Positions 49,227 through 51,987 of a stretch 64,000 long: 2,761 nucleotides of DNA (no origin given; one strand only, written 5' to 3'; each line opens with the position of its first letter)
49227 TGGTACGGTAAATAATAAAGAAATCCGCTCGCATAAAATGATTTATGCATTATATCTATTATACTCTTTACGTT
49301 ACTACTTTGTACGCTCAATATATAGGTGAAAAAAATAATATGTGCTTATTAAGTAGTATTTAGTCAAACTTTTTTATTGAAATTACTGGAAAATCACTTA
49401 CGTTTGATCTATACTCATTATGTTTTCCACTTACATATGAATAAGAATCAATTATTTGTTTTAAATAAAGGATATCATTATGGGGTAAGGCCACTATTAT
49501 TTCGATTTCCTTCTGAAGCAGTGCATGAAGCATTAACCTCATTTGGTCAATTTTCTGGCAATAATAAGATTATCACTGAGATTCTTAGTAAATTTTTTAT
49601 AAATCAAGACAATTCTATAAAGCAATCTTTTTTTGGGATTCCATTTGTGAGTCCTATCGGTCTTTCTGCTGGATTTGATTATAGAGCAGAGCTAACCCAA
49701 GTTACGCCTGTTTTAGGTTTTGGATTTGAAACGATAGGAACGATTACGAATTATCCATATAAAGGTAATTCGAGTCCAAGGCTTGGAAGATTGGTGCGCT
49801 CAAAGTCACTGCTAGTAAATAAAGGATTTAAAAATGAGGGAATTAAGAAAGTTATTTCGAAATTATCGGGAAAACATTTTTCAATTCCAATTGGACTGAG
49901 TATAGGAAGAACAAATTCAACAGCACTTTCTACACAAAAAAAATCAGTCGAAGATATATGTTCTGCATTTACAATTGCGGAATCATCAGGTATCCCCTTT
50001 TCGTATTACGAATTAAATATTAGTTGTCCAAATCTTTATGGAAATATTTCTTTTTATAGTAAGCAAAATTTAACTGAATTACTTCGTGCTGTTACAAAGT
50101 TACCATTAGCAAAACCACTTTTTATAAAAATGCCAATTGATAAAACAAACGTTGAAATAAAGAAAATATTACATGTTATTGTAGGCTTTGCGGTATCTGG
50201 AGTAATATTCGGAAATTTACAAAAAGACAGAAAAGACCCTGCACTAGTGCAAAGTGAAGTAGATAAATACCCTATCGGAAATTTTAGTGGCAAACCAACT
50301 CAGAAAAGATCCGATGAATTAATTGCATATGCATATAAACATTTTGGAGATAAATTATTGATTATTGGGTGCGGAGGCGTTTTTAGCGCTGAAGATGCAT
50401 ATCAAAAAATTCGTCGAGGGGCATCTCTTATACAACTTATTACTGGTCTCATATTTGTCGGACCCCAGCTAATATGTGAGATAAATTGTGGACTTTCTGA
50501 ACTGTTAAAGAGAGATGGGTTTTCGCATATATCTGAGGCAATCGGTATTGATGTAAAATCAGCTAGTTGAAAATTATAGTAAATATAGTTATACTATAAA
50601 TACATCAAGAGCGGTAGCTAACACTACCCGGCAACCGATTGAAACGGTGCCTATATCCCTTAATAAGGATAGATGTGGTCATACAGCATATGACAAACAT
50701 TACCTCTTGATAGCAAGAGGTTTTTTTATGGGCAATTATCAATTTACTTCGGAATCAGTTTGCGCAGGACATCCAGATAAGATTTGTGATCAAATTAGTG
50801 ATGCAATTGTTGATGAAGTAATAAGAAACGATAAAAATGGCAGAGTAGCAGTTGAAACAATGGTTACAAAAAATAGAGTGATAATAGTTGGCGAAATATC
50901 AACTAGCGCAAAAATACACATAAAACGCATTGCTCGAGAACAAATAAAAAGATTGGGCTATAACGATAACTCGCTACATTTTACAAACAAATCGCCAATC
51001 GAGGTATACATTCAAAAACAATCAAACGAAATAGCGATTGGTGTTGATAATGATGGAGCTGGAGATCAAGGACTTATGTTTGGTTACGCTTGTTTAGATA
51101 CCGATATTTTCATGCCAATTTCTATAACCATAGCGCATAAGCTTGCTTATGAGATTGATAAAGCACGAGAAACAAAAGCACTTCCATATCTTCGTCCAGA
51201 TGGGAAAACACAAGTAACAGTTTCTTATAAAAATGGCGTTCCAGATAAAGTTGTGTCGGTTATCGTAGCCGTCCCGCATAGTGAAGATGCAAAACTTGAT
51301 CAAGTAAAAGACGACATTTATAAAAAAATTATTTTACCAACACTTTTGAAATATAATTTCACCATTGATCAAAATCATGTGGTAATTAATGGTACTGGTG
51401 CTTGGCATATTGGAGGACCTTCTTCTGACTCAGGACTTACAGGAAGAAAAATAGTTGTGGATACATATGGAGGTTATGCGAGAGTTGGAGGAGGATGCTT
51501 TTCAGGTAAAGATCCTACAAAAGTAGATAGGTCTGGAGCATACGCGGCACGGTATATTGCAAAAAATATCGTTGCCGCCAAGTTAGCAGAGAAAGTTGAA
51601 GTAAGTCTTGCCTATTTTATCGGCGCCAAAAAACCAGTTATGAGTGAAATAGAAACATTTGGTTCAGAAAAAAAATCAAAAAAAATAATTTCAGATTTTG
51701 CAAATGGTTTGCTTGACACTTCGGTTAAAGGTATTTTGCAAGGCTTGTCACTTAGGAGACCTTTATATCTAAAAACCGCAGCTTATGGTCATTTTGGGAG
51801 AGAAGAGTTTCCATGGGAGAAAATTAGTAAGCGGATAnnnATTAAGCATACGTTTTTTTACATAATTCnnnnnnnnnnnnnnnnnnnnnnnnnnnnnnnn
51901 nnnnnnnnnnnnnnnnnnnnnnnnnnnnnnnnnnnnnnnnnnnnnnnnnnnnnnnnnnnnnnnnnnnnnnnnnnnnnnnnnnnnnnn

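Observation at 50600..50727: SAM-I-family riboswitch with terminator directly in front of metK; annotated long ORF is an artefact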

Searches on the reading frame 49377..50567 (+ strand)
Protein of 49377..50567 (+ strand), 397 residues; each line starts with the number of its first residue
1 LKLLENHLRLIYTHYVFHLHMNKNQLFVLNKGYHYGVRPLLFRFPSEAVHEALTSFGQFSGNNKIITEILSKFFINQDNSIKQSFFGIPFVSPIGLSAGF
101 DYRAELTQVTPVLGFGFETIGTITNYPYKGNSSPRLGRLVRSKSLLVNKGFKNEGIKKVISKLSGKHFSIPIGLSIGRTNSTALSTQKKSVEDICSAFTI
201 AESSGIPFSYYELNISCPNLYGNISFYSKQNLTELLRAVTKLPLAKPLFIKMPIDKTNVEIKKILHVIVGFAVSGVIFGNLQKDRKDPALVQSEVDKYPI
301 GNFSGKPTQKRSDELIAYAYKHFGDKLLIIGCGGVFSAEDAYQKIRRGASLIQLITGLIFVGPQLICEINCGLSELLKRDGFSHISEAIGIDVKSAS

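Call 38: search_protein_families(library=pfam, proteins=[window:49377-50567:+])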
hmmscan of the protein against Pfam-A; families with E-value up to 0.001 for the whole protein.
window:49377-50567:+ (397 aa): 1 family
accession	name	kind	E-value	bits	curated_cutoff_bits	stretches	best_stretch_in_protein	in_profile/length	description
PF01180.27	DHO_dh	-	1e-48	166.5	27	1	81-377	2-291/291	Dihydroorotate dehydrogenase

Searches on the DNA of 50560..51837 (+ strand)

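Call 4: search_rna_families(source=window, start=50560, end=50760, threshold=evalue, max_evalue=10, show_alignments=4)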
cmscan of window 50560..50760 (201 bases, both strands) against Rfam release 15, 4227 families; matches with E-value up to 10: 9.
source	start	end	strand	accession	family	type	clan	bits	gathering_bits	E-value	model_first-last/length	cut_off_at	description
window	50597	50710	+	RF01725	SAM-I-IV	Cis-reg; riboswitch;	CL00012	50.6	41.1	8e-08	1-99/99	no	SAM-I/IV (S-adenosyl methionine) riboswitch aptamer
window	50670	50729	+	RF01466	rli34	Gene; sRNA;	-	19.8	48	5.3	1-84/84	no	Listeria sRNA rli34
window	50676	50729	+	RF02435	SpF41_sRNA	Gene; sRNA;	-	19.2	52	0.74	1-105/105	no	Streptococcus sRNA SpF41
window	50670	50729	+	RF02428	SpF11_sRNA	Gene; sRNA;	-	17.4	54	2.5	1-95/95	no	Streptococcus sRNA SpF11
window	50686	50750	-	RF02780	PutA_thermometer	Cis-reg; thermoregulator;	-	16.2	51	1.2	1-72/72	no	PutA 5' UTR thermometer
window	50653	50730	+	RF00515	PyrR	Cis-reg;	-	16.1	54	5.2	1-115/115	no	PyrR binding site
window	50695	50727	+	RF04344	Plastid-psbA-3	Cis-reg;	CL00153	14.4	48.4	4.9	10-44/57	no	Plastid-psbA-3 3UTR RNA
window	50614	50645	+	RF01322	CRISPR-DR9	Gene; CRISPR;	-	13.7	45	2.4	1-37/37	no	CRISPR RNA direct repeat element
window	50560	50732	+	RF02545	SSU_trypano_mito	Gene; rRNA;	CL00111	12.7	60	1.7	379-623/623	5'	Trypanosomatid mitochondrial small subunit ribosomal RNA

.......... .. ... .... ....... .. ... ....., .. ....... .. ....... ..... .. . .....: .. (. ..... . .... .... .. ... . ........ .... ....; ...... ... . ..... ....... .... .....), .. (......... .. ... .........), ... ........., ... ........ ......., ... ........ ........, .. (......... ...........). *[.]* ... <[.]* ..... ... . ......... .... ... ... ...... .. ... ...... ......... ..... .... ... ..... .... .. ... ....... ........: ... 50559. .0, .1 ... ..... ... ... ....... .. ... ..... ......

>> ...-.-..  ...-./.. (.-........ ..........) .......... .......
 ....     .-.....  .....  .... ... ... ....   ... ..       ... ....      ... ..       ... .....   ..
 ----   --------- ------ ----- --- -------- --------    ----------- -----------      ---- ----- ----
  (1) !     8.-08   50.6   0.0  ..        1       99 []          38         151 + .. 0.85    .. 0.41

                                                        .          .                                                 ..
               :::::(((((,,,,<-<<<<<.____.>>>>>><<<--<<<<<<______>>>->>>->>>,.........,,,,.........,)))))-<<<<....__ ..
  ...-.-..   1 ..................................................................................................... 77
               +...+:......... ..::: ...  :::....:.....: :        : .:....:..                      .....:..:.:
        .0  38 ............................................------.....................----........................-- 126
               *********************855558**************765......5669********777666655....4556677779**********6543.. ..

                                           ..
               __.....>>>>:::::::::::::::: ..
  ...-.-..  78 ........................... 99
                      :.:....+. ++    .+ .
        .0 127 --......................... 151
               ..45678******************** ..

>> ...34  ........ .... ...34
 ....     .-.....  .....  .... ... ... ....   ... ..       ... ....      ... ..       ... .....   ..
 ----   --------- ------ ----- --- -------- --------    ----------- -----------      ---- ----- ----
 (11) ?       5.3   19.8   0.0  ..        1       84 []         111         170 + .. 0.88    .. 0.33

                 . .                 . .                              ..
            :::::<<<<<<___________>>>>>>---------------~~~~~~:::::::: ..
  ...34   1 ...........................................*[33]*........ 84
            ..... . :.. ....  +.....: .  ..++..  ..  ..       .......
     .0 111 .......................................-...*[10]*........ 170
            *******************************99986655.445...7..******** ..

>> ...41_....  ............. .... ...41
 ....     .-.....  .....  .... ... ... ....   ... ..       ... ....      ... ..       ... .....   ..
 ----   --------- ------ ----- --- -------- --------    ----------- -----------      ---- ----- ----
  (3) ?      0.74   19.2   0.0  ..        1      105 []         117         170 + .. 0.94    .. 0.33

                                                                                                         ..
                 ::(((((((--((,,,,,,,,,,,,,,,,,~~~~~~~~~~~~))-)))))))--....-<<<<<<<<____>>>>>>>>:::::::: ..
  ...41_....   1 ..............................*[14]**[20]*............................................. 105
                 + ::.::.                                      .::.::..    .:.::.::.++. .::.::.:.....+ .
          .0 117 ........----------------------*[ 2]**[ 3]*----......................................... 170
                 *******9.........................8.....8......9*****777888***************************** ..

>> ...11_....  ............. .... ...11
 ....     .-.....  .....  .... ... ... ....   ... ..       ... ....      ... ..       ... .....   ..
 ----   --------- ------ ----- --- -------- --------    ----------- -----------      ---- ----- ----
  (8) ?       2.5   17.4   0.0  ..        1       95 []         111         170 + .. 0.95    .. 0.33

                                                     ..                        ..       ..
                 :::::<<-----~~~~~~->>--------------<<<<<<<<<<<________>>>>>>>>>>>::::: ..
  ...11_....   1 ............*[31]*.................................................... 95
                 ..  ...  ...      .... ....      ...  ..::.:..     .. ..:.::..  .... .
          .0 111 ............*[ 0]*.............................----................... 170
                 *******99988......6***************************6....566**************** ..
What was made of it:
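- On SAM-I / S-box (RF00162): In addition, the other SAM-clan models scored lower than RF01725 and were removed by the clan filter (call 4).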

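Call 10: search_rna_families(sources=[L001, L002, L003, L004, L005, L006, L007, L008, L009, L010, L011, L012, L013, L021, L023, L035, L051, L063, L072, L014], threshold=gathering, show_alignments=10)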
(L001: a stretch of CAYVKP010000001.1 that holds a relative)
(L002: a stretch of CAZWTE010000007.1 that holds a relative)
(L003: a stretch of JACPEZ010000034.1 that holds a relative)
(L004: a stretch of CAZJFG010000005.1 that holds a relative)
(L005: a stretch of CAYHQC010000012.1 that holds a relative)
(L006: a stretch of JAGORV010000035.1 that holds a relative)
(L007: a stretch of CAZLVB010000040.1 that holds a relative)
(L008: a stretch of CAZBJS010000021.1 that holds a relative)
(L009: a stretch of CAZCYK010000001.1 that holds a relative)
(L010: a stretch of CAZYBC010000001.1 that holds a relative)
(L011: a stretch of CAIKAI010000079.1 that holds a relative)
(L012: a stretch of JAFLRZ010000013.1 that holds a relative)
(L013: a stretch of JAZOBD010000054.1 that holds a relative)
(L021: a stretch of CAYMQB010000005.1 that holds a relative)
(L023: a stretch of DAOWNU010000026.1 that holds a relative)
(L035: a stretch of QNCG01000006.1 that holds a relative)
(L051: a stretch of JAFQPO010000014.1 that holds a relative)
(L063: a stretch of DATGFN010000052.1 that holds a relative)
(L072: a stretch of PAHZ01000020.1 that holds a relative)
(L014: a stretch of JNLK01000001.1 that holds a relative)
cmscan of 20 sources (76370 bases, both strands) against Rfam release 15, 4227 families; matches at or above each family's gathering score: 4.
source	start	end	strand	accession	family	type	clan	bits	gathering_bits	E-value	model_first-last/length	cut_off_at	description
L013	543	642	+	RF00162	SAM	Cis-reg; riboswitch;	CL00012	85.3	44.4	1.1e-18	1-108/108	no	SAM riboswitch aptamer (S box leader)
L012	1334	1428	+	RF00162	SAM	Cis-reg; riboswitch;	CL00012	78.5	44.4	1e-16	1-108/108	no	SAM riboswitch aptamer (S box leader)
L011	1411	1511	+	RF01725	SAM-I-IV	Cis-reg; riboswitch;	CL00012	47.2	41.1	0.00017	1-99/99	no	SAM-I/IV (S-adenosyl methionine) riboswitch aptamer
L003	1386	1482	+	RF01725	SAM-I-IV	Cis-reg; riboswitch;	CL00012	46.2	41.1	0.00029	1-99/99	no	SAM-I/IV (S-adenosyl methionine) riboswitch aptamer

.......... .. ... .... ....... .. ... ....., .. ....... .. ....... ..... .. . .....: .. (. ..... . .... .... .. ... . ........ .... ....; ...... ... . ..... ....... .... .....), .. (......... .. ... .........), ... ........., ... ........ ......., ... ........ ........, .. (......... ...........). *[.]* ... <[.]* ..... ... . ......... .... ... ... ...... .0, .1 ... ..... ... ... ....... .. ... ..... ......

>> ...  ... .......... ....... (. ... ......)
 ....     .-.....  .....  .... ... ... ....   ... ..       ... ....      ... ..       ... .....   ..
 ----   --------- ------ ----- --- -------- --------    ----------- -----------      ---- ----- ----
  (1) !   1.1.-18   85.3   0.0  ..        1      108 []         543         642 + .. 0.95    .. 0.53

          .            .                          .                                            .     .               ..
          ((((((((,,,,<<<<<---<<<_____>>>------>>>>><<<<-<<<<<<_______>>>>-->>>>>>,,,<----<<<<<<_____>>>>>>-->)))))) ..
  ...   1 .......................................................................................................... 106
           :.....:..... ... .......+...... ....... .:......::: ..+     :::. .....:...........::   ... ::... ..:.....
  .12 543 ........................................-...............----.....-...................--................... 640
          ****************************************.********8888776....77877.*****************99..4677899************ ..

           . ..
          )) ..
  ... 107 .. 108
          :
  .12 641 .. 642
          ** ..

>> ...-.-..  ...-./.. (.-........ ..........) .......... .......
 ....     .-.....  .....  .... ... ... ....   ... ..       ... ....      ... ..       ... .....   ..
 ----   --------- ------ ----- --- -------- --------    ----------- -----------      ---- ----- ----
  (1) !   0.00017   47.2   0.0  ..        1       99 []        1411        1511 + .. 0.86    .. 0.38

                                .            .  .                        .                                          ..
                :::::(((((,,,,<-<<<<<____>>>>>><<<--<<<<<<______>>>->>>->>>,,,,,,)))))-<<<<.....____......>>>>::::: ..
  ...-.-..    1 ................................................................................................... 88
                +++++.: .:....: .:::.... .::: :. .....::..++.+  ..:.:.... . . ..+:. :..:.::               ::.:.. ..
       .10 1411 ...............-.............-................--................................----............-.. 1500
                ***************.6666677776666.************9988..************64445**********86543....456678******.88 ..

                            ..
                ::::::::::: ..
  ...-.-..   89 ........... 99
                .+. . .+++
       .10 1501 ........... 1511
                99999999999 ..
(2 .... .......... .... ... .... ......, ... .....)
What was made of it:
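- Closest known: Classic S-box / SAM-I riboswitch. Same: L012 and L013 are examples found here (call 10).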

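Call 51: search_rna_families(source=L083, start=330, end=620, threshold=evalue, max_evalue=1, show_alignments=2)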
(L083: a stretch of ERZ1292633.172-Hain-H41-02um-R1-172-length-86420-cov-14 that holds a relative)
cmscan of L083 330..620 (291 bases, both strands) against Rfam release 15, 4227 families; matches with E-value up to 1: 5.
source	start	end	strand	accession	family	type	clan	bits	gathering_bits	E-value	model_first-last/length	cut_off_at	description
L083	353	415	-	RF02064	STnc370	Gene; sRNA;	-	23.4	54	0.6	1-71/71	no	Enterobacterial sRNA STnc370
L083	385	463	-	RF03715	mir-977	Gene; miRNA;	-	18.4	109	0.41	1-90/90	no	mir-977 microRNA precursor family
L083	348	388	+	RF00079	OmrA-B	Gene; sRNA;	-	16.5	40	0.97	1-87/87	no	OmrA-B family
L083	385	466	-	RF04133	MIR2646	Gene; miRNA;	-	13.9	245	0.85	70-188/256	no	MIR2646 microRNA precursor family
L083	472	515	-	RF02060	STnc410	Gene; sRNA;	-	13.9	50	0.92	1-158/158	no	Enterobacterial sRNA STnc410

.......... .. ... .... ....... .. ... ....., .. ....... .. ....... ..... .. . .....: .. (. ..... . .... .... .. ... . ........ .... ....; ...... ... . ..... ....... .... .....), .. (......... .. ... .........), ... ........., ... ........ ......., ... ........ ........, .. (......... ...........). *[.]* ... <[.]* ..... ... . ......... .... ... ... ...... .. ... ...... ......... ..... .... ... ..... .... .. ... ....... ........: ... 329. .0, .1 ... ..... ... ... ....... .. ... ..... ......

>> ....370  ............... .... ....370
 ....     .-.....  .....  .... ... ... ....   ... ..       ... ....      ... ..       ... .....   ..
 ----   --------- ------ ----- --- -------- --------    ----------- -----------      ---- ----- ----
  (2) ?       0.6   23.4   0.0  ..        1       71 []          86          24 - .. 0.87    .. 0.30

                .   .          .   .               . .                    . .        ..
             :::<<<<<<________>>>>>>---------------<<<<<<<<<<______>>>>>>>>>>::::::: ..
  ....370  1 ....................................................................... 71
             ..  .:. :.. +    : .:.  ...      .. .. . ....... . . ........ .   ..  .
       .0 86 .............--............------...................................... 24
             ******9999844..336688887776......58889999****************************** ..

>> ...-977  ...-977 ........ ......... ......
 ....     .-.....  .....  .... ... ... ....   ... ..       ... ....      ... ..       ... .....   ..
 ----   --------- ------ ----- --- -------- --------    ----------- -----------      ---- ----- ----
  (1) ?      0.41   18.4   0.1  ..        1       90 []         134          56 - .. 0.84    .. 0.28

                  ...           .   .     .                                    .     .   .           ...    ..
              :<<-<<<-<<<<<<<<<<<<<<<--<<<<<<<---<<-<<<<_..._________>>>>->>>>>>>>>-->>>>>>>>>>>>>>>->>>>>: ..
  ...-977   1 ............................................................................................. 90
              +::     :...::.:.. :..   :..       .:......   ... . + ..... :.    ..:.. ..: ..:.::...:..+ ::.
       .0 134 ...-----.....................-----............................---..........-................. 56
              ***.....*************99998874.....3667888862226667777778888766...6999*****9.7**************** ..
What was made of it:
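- Tried and rejected: The leader of L083 (MetK 66% identical) has no SAM-clan core and no Rfam match (call 51).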

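Call 52: search_rna_families(sources=[L001, L002, L004, L006, L010, L081, L082, L085, L086, L087, L088, L089, L090, L091, L092, L093, L094, L096, L097, L098], threshold=evalue, max_evalue=0.1)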
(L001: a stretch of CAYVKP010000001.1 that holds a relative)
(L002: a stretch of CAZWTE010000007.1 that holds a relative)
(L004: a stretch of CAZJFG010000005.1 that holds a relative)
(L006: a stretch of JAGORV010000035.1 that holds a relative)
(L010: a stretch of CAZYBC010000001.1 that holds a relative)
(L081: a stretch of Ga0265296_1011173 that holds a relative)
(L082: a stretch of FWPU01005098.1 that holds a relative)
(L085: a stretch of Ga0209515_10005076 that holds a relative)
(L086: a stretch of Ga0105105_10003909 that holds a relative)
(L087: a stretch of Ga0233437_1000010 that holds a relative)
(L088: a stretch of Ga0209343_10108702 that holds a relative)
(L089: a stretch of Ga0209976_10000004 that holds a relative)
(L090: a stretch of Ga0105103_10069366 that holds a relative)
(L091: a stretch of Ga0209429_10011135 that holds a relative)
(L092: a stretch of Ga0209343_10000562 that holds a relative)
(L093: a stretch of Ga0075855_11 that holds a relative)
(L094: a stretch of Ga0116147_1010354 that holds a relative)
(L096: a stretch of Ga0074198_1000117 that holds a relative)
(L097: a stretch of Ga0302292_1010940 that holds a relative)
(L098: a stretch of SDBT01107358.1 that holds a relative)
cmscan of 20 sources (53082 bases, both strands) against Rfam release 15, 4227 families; matches with E-value up to 0.1: 13.
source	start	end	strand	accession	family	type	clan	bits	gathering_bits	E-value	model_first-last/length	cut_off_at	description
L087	430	554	+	RF01725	SAM-I-IV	Cis-reg; riboswitch;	CL00012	53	41.1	6.3e-06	1-99/99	no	SAM-I/IV (S-adenosyl methionine) riboswitch aptamer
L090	46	145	+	RF00162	SAM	Cis-reg; riboswitch;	CL00012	52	44.4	3.8e-09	1-108/108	no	SAM riboswitch aptamer (S box leader)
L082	466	571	+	RF01725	SAM-I-IV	Cis-reg; riboswitch;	CL00012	48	41.1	7.8e-05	1-99/99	no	SAM-I/IV (S-adenosyl methionine) riboswitch aptamer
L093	392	498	+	RF00162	SAM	Cis-reg; riboswitch;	CL00012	46.4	44.4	1.6e-07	1-108/108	no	SAM riboswitch aptamer (S box leader)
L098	493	607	+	RF01725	SAM-I-IV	Cis-reg; riboswitch;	CL00012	43.8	41.1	0.00068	1-99/99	no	SAM-I/IV (S-adenosyl methionine) riboswitch aptamer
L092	442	560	+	RF01725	SAM-I-IV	Cis-reg; riboswitch;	CL00012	42.8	41.1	0.0011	1-99/99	no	SAM-I/IV (S-adenosyl methionine) riboswitch aptamer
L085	456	572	+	RF01725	SAM-I-IV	Cis-reg; riboswitch;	CL00012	40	41.1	0.0046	1-99/99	no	SAM-I/IV (S-adenosyl methionine) riboswitch aptamer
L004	1371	1498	+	RF01725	SAM-I-IV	Cis-reg; riboswitch;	CL00012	39.3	41.1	0.0065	1-99/99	no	SAM-I/IV (S-adenosyl methionine) riboswitch aptamer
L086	456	563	+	RF01725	SAM-I-IV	Cis-reg; riboswitch;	CL00012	37.8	41.1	0.014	1-99/99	no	SAM-I/IV (S-adenosyl methionine) riboswitch aptamer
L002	1345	1467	+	RF01725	SAM-I-IV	Cis-reg; riboswitch;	CL00012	37.1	41.1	0.02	1-99/99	no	SAM-I/IV (S-adenosyl methionine) riboswitch aptamer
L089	384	496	+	RF00162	SAM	Cis-reg; riboswitch;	CL00012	35.5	44.4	0.00023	1-108/108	no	SAM riboswitch aptamer (S box leader)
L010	1362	1481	+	RF00162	SAM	Cis-reg; riboswitch;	CL00012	33.4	44.4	0.00095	1-108/108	no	SAM riboswitch aptamer (S box leader)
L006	1302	1412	+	RF00162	SAM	Cis-reg; riboswitch;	CL00012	32.1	44.4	0.0022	1-108/108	no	SAM riboswitch aptamer (S box leader)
